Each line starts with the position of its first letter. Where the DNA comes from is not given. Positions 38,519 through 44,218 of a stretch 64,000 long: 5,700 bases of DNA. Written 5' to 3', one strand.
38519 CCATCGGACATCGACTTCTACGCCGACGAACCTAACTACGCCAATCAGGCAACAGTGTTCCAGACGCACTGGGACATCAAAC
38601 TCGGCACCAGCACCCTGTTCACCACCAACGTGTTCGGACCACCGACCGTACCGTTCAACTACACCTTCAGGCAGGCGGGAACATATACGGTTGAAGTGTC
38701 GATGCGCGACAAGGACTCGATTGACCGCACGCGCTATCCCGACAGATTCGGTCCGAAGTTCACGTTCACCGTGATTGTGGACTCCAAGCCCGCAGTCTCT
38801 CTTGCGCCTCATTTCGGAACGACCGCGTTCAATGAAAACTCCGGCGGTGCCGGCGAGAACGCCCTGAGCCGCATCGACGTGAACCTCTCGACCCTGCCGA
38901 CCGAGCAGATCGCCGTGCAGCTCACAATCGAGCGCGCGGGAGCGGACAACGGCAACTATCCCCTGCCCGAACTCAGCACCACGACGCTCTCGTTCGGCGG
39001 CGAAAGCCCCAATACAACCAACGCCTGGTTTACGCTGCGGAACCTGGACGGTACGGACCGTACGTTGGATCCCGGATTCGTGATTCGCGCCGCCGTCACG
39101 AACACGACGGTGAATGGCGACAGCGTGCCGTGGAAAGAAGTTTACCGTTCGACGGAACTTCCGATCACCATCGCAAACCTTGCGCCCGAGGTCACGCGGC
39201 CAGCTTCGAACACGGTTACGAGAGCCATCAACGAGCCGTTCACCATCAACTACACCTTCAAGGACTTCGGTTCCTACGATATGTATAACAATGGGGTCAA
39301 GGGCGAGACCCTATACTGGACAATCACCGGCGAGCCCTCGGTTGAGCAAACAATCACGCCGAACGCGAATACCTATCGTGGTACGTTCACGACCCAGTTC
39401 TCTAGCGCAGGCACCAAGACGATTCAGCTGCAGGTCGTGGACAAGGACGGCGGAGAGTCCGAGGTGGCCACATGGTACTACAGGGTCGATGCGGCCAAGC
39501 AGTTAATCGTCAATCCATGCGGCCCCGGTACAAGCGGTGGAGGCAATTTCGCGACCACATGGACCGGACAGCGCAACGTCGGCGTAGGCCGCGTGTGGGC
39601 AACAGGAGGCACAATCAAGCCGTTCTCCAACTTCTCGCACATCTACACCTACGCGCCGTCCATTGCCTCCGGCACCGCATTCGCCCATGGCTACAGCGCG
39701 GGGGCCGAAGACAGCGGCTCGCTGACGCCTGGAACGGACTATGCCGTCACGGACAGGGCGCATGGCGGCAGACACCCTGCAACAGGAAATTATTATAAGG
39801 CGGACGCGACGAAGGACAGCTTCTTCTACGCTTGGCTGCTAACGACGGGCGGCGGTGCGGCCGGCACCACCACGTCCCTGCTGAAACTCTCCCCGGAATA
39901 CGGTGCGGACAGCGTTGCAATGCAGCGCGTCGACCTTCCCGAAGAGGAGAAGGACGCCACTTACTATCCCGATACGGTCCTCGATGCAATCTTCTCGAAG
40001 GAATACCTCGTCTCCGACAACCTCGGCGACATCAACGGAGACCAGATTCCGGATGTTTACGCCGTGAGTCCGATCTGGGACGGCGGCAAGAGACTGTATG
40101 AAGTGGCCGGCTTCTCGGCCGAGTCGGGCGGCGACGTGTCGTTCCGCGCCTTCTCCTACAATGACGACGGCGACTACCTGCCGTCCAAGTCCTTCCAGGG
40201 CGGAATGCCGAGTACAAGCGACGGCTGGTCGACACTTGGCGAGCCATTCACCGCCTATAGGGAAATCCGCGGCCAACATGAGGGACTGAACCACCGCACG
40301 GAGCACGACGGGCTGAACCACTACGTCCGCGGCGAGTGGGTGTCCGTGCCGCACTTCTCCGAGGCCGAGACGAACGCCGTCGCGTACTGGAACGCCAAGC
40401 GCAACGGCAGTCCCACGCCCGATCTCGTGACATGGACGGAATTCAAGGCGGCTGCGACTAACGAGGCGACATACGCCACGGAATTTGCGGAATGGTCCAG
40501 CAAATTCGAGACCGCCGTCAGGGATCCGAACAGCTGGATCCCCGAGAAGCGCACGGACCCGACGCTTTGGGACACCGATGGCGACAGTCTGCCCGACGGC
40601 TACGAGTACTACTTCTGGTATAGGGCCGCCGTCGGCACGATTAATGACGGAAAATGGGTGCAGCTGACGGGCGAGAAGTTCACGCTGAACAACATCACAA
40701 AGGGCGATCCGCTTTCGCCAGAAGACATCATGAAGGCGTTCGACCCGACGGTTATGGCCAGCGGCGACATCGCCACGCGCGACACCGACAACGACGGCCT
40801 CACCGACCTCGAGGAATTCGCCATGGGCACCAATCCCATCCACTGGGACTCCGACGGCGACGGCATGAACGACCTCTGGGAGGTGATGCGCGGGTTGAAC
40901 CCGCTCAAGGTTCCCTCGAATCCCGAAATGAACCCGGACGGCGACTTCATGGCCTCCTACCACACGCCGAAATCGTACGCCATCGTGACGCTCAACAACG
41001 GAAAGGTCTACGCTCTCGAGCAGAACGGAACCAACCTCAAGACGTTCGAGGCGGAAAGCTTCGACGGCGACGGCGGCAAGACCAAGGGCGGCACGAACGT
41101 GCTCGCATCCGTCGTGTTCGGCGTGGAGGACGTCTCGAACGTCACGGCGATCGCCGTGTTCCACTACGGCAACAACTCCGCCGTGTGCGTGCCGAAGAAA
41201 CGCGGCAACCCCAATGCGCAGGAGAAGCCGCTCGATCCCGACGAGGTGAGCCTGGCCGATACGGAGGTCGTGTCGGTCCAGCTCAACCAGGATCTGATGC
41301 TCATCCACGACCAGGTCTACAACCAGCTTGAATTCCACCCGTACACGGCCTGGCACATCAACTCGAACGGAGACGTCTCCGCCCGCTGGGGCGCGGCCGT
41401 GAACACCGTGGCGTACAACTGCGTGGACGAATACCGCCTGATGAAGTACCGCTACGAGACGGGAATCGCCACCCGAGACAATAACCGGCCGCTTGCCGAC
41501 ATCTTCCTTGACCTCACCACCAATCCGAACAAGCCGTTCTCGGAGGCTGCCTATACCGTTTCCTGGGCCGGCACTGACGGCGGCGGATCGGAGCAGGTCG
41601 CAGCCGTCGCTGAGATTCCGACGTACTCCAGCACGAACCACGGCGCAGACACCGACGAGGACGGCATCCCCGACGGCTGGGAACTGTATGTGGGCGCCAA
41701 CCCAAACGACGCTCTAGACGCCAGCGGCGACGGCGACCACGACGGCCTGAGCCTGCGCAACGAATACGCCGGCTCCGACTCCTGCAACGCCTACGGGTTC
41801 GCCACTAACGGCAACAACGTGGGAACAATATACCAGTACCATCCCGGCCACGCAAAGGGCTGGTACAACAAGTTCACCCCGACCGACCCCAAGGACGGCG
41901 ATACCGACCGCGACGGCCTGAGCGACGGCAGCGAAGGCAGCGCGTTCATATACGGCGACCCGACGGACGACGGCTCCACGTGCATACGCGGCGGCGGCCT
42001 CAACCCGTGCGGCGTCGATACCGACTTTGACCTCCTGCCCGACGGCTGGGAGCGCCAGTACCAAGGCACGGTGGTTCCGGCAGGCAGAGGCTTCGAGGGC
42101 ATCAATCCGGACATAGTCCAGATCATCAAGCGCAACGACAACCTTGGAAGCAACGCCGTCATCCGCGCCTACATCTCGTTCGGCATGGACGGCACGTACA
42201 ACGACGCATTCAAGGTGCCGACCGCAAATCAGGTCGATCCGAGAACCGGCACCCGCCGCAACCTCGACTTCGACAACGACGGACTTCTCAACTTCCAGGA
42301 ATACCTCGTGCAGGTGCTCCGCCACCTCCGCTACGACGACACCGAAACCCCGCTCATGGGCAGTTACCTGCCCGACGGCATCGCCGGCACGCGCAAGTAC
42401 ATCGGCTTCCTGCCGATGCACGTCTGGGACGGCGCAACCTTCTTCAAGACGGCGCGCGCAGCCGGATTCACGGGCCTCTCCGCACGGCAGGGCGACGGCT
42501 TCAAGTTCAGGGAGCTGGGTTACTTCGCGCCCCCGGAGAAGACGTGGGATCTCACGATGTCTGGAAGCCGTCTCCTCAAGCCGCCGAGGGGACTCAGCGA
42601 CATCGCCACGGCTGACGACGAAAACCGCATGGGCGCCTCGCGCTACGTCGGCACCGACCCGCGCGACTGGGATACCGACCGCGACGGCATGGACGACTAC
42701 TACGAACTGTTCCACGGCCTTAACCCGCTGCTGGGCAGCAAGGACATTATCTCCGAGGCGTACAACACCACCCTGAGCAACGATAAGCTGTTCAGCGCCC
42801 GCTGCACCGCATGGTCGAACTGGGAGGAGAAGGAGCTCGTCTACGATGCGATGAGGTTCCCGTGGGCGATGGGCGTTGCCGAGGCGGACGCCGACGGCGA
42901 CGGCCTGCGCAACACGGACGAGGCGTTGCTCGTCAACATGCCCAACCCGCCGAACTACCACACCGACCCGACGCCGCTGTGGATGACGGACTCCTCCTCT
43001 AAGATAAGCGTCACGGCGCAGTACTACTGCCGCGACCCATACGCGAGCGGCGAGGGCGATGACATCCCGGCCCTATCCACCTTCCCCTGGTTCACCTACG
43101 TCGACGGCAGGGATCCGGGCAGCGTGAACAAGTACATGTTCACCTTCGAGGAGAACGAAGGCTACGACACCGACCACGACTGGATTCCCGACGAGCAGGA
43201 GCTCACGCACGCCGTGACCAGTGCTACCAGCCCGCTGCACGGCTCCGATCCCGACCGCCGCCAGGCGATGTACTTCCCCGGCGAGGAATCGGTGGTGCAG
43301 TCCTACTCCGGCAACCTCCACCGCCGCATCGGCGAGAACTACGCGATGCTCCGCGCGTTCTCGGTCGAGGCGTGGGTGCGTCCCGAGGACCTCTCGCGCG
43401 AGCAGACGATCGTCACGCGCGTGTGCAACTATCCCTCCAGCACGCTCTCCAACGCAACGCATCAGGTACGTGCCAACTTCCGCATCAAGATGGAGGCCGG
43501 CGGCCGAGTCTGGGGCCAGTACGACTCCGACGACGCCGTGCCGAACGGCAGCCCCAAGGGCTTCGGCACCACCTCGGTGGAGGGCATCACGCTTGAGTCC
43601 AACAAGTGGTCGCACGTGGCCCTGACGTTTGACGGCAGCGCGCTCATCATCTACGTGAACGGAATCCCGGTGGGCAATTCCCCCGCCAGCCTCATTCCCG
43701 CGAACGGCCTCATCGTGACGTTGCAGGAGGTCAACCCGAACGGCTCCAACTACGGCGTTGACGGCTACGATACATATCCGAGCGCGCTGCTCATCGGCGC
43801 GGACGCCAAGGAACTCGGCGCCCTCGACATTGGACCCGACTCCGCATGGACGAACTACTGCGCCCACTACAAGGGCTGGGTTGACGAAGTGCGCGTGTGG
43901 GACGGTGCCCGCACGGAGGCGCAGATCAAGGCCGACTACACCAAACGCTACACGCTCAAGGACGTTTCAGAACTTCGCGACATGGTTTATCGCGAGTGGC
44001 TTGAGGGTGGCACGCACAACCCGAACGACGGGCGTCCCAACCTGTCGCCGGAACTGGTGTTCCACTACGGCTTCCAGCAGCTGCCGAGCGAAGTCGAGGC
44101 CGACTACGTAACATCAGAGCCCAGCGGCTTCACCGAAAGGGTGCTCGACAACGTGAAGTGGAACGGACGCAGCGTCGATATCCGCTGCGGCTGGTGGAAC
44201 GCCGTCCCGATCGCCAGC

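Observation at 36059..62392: Single uninterrupted 26.3-kb ORF encoding an 8777-aa secreted megaprotein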

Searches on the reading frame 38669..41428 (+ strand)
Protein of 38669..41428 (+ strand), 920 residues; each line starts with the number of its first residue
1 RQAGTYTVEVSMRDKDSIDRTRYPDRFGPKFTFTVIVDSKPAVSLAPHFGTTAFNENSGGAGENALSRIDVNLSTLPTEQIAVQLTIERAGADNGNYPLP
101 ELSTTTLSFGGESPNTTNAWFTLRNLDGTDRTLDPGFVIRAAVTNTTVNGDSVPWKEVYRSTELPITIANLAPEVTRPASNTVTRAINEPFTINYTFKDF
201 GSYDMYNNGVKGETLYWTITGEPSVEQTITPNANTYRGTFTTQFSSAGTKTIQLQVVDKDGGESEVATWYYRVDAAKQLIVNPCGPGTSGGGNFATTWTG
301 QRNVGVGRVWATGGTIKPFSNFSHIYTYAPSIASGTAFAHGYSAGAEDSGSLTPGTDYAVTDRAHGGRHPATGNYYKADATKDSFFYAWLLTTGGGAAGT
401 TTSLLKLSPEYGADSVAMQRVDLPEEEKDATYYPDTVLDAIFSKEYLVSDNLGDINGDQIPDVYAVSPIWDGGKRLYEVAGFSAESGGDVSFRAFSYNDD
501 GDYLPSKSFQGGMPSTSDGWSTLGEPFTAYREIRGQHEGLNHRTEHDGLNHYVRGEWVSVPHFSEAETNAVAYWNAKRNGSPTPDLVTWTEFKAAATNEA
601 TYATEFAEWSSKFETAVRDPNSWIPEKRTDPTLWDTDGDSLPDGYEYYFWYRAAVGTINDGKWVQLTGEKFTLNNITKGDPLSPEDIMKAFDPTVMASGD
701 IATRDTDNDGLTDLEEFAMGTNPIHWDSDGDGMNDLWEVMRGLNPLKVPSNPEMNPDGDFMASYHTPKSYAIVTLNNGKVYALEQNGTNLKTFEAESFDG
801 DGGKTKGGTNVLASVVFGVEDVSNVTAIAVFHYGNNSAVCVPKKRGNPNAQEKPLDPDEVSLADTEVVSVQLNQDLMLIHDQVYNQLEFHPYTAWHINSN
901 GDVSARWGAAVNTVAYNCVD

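Call 38: search_protein_families(library=pfam, proteins=[window:38669-41428:+], max_evalue=0.1)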
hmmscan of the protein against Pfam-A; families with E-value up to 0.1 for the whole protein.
window:38669-41428:+ (920 aa): 1 family
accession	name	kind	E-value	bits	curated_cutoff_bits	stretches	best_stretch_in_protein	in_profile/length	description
PF18884.5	TSP3_bac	-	1.3e-06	28.6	25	1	705-723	1-19/22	Bacterial TSP3 repeat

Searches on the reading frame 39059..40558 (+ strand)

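Call 16: search_protein_families(library=pfam, proteins=[window:39059-40558:+], max_evalue=1)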
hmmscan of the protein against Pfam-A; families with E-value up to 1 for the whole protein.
window:39059-40558:+ (500 aa): 2 families
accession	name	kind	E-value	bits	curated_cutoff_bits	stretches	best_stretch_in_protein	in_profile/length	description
PF05506.17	PLipase_C_C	-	0.035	15.5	24.4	1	102-149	10-50/80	Bacterial phospholipase C, C-terminal domain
PF24107.1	DUF7382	-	0.15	12.4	27.4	1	116-140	16-40/65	Domain of unknown function (DUF7382)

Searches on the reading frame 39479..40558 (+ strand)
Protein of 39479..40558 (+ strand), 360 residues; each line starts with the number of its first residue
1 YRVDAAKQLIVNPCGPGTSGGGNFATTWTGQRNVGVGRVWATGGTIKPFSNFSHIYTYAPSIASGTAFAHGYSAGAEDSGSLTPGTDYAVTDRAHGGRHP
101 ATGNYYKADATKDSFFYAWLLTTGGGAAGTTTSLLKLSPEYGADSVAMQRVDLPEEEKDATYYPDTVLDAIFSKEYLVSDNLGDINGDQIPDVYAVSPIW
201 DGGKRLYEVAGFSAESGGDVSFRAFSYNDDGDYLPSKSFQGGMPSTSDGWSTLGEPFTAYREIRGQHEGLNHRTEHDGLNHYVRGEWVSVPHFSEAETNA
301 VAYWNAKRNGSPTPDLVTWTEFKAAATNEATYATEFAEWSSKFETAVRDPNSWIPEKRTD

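Call 69: search_protein_families(library=pfam, proteins=[window:39479-40558:+], max_evalue=5)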
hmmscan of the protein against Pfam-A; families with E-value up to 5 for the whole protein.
window:39479-40558:+ (360 aa): 0 families

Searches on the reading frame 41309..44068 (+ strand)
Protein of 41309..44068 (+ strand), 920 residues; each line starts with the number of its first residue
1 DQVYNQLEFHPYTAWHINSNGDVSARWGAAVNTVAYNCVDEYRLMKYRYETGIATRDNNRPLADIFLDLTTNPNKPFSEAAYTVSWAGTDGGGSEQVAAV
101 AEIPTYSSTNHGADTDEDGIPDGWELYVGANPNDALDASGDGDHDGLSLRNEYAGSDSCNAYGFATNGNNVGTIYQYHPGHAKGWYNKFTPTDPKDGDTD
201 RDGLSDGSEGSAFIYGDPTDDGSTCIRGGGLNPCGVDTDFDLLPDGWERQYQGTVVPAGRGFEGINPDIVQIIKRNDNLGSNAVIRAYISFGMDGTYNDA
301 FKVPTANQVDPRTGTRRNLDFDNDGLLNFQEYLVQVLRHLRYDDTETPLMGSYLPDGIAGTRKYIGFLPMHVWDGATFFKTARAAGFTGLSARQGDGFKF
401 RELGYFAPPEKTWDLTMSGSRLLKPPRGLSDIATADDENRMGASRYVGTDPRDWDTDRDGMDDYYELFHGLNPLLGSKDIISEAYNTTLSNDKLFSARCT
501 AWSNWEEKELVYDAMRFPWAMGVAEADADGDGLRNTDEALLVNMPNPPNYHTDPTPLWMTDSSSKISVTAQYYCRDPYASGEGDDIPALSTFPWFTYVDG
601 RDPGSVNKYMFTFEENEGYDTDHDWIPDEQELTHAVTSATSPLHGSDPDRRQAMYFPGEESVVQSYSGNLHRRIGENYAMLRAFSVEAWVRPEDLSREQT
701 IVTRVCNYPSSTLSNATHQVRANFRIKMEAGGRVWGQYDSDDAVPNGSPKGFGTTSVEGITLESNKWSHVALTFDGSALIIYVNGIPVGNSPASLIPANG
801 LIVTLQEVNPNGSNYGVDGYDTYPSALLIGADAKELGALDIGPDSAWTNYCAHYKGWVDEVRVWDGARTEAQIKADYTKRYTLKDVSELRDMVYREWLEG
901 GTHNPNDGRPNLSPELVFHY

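Call 38: search_protein_families(library=pfam, proteins=[window:41309-44068:+], max_evalue=0.1)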
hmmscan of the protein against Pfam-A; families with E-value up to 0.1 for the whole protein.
window:41309-44068:+ (920 aa): 3 families
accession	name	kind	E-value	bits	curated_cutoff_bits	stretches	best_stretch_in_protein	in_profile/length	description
PF13385.13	Laminin_G_3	-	2.3e-17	64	27.6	2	682-793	17-107/151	Concanavalin A-like lectin/glucanases superfamily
PF18884.5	TSP3_bac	-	0.00018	21.8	25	1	114-135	1-22/22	Bacterial TSP3 repeat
PF03495.19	Binary_toxB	-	0.033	14.8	25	0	114-126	2-14/78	Clostridial binary toxin B/anthrax toxin PA Ca-binding domain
